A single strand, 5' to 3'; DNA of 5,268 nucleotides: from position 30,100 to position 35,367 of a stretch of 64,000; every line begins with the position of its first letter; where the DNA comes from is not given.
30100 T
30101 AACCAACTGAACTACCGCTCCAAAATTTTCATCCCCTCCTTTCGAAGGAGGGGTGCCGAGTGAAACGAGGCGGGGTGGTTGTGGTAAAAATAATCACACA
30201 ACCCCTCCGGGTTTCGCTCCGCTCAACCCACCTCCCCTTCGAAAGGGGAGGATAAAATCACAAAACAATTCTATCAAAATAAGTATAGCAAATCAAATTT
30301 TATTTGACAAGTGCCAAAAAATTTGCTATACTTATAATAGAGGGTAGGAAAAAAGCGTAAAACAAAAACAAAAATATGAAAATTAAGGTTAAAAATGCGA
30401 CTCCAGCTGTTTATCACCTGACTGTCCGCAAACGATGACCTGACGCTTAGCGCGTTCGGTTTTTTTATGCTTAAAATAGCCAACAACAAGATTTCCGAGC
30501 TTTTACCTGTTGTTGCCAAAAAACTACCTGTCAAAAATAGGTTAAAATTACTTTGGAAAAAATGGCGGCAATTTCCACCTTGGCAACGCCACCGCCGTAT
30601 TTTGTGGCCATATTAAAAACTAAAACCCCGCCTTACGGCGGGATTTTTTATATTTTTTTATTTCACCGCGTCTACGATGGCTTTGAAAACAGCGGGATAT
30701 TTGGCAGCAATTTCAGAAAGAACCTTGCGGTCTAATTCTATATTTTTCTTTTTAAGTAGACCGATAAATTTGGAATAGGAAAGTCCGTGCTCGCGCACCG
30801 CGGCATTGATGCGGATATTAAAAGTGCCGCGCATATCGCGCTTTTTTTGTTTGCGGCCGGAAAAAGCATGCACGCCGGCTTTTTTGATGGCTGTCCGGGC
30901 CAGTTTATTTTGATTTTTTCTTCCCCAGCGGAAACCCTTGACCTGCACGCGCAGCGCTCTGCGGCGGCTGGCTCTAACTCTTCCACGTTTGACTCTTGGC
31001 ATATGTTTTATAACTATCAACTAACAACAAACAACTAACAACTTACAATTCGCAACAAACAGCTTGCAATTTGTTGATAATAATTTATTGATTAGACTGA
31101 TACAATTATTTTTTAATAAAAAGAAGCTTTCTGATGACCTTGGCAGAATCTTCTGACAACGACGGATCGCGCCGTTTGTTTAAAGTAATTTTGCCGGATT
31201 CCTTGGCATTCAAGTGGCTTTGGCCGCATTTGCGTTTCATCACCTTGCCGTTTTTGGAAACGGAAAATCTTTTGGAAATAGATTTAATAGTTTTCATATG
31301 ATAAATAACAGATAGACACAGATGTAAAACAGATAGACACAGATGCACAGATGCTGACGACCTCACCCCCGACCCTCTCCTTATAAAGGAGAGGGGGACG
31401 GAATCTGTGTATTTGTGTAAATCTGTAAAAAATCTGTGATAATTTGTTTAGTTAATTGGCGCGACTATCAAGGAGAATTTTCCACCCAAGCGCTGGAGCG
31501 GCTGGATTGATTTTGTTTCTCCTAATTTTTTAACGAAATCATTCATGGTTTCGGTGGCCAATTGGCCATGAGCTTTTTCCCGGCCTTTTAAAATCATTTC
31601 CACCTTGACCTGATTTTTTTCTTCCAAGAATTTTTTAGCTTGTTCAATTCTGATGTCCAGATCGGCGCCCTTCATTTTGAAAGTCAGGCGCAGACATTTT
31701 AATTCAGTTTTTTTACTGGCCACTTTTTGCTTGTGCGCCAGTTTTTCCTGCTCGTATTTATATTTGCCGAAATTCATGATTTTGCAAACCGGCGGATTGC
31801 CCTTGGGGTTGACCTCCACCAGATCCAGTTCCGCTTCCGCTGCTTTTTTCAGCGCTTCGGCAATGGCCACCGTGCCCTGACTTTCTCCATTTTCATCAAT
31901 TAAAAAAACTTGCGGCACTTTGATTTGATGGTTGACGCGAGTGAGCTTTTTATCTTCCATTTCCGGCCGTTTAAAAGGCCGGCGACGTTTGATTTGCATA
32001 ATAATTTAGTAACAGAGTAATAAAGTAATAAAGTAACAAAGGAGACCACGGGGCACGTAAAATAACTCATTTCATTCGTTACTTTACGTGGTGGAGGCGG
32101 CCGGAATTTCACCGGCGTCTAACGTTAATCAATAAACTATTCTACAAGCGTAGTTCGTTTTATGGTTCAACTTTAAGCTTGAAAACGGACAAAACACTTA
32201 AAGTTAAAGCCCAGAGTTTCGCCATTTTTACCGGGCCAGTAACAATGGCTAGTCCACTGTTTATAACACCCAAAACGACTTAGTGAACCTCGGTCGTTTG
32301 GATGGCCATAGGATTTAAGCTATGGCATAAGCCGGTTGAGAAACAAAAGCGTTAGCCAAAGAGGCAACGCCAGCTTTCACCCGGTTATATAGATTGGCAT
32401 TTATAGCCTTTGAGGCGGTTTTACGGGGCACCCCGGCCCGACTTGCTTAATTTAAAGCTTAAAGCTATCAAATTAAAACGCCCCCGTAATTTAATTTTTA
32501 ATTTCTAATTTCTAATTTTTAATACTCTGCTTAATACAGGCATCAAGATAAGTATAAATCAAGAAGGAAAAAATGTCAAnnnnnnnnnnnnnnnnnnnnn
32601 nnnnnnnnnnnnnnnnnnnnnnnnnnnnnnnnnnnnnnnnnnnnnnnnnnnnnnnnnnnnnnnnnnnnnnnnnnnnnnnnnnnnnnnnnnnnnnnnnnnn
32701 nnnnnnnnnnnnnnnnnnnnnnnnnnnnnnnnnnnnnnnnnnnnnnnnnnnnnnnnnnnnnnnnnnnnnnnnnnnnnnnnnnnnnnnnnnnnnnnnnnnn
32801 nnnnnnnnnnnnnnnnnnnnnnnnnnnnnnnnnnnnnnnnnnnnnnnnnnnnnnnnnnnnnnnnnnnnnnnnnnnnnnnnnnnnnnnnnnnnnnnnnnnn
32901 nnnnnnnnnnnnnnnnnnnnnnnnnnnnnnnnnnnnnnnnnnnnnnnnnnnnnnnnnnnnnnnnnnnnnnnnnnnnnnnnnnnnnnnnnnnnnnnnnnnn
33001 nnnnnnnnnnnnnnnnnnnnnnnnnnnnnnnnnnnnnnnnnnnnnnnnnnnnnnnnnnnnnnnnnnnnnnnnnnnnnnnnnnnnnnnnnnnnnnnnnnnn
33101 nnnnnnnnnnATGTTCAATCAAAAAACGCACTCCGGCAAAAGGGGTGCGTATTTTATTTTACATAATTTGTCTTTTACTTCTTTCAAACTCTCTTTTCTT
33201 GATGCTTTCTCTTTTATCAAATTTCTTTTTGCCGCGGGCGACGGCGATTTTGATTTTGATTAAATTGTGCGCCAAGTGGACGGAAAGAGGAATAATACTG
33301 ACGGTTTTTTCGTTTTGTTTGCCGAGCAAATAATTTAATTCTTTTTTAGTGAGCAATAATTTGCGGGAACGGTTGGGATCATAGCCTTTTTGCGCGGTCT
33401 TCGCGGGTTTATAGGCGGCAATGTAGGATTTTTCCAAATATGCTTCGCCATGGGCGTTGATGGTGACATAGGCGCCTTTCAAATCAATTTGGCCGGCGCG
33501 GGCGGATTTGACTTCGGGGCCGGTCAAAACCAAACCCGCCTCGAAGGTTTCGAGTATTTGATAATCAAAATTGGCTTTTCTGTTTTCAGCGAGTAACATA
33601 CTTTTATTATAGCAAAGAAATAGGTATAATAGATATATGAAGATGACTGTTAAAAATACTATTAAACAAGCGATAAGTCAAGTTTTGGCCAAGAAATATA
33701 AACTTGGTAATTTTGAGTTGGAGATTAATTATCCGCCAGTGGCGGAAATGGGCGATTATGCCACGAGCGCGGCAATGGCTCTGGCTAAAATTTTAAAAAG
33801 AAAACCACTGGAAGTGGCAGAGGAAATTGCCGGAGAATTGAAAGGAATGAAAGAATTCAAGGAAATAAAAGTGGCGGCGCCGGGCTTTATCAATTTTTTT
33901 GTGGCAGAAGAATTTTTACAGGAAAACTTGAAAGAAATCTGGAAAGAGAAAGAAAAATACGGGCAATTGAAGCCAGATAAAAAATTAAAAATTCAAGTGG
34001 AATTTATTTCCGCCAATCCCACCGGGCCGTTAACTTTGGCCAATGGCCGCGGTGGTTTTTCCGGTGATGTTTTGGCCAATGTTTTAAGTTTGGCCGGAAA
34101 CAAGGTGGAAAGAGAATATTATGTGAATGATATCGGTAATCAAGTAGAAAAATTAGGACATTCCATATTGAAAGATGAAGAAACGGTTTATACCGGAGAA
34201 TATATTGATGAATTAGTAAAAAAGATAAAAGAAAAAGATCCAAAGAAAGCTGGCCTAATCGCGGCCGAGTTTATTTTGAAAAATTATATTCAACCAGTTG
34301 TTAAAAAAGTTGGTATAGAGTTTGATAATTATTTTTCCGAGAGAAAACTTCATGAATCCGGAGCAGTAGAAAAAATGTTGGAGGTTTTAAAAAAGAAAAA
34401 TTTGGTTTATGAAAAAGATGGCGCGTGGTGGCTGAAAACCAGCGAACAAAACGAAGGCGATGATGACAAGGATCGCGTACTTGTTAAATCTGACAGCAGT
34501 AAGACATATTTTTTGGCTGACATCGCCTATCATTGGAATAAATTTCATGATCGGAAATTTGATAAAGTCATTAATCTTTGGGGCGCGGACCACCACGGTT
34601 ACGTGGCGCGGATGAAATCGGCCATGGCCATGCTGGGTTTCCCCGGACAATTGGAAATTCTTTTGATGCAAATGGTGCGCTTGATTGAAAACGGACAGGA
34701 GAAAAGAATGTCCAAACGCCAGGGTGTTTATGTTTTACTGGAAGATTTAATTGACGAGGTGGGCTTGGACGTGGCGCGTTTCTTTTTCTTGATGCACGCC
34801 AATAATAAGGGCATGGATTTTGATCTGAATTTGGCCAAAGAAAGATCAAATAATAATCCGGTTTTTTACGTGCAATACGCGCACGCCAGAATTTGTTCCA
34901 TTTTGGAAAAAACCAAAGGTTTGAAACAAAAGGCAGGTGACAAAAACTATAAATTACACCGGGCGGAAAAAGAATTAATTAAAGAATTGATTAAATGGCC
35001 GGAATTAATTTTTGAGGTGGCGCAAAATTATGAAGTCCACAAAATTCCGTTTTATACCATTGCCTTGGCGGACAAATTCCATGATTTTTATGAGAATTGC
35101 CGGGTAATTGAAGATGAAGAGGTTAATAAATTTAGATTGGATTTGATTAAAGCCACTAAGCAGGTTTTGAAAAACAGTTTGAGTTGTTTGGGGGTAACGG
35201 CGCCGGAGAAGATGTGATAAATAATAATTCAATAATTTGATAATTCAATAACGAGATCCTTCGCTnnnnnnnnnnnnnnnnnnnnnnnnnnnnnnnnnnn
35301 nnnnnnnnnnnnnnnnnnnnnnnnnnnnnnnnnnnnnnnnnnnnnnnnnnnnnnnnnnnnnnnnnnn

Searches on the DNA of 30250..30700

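Call 25: search_rna_families(source=window, start=30250, end=30700, threshold=evalue, max_evalue=5)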
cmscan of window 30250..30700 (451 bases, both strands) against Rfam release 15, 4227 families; matches with E-value up to 5: 30.
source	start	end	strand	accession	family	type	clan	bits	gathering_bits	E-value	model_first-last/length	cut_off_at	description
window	30615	30682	-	RF02064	STnc370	Gene; sRNA;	-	30.4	54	0.032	1-71/71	no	Enterobacterial sRNA STnc370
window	30614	30697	-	RF01772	rnk_pseudo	Cis-reg; leader;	-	27.3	55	0.012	1-108/108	no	Pseudomonas rnk leader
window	30615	30694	-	RF02059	STnc50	Gene; sRNA;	-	27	55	0.017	1-84/84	no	Salmonella enterica sRNA STnc40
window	30587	30654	+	RF01772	rnk_pseudo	Cis-reg; leader;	-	24.9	55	0.044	1-108/108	no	Pseudomonas rnk leader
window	30585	30654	+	RF02064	STnc370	Gene; sRNA;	-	24.8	54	0.48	1-71/71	no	Enterobacterial sRNA STnc370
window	30557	30651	+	RF00513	Trp_leader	Cis-reg; leader;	-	24.6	41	0.0083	1-100/100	no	Tryptophan operon leader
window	30276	30338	-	RF04134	MIR7504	Gene; miRNA;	-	22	83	0.2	1-124/124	no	MIR7504 microRNA precursor family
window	30547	30665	+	RF02621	BSnc120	Gene; sRNA;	-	21.5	114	0.021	1-88/88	no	Brucella sRNA 120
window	30279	30335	-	RF00445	MIR399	Gene; miRNA;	-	21.3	57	0.024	1-117/117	no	mir-399 microRNA precursor family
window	30472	30655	+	RF02079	STnc180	Gene; sRNA;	-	20.5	50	0.082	1-208/208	no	Enterobacterial sRNA STnc180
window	30557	30649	+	RF00512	Leu_leader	Cis-reg; leader;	-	19.3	50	0.14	1-148/148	no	Leucine operon leader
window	30615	30651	-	RF02589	Spy779816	Gene; sRNA;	-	19.3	67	1.3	1-88/88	no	S. pyogenes small RNA 779816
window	30279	30335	+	RF00445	MIR399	Gene; miRNA;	-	17.9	57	0.23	1-117/117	no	mir-399 microRNA precursor family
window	30555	30650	+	RF02420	Bp1_162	Gene; sRNA;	-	17.8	50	2.1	1-100/100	no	Burkholderia sRNA Bp1_Cand612_SIPHT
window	30622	30659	-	RF00195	RsmY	Gene; sRNA;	CL00106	17.7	57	0.037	86-121/121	no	RsmY RNA family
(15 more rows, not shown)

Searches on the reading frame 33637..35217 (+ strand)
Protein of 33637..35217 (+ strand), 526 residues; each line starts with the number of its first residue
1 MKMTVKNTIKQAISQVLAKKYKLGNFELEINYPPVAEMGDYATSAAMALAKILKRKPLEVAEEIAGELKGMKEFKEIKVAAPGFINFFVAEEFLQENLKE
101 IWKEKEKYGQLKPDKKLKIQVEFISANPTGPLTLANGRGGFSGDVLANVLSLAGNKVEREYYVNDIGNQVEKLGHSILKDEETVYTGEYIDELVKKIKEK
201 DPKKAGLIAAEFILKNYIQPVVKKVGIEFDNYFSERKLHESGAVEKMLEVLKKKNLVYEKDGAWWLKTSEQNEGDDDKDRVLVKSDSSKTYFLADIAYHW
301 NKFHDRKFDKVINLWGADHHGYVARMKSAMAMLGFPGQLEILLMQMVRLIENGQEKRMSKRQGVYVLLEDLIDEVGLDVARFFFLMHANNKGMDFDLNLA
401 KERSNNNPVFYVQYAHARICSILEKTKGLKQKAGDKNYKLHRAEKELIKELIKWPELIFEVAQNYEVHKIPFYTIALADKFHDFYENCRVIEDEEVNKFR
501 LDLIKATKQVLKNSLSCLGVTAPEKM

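Call 30: search_protein_families(library=pfam, proteins=[window:33637-35217:+], max_evalue=0.001)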
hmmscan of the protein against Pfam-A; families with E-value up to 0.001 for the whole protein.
window:33637-35217:+ (526 aa): 4 families
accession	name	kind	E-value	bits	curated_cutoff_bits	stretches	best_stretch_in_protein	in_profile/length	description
PF05746.21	DALR_1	-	1.2e-35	122.6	22.3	1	412-526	1-117/117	DALR anticodon binding domain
PF03485.21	Arg_tRNA_synt_N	-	1.9e-22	80.1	21.5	1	8-89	2-85/85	Arginyl tRNA synthetase N terminal domain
PF00750.26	tRNA-synt_1d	-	2.5e-17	63.3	23.3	1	190-380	118-302/349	tRNA synthetases class I (R), catalytic domain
PF09334.17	tRNA-synt_1g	-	7.3e-08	32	20.1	0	349-406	319-377/391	tRNA synthetases class I (M)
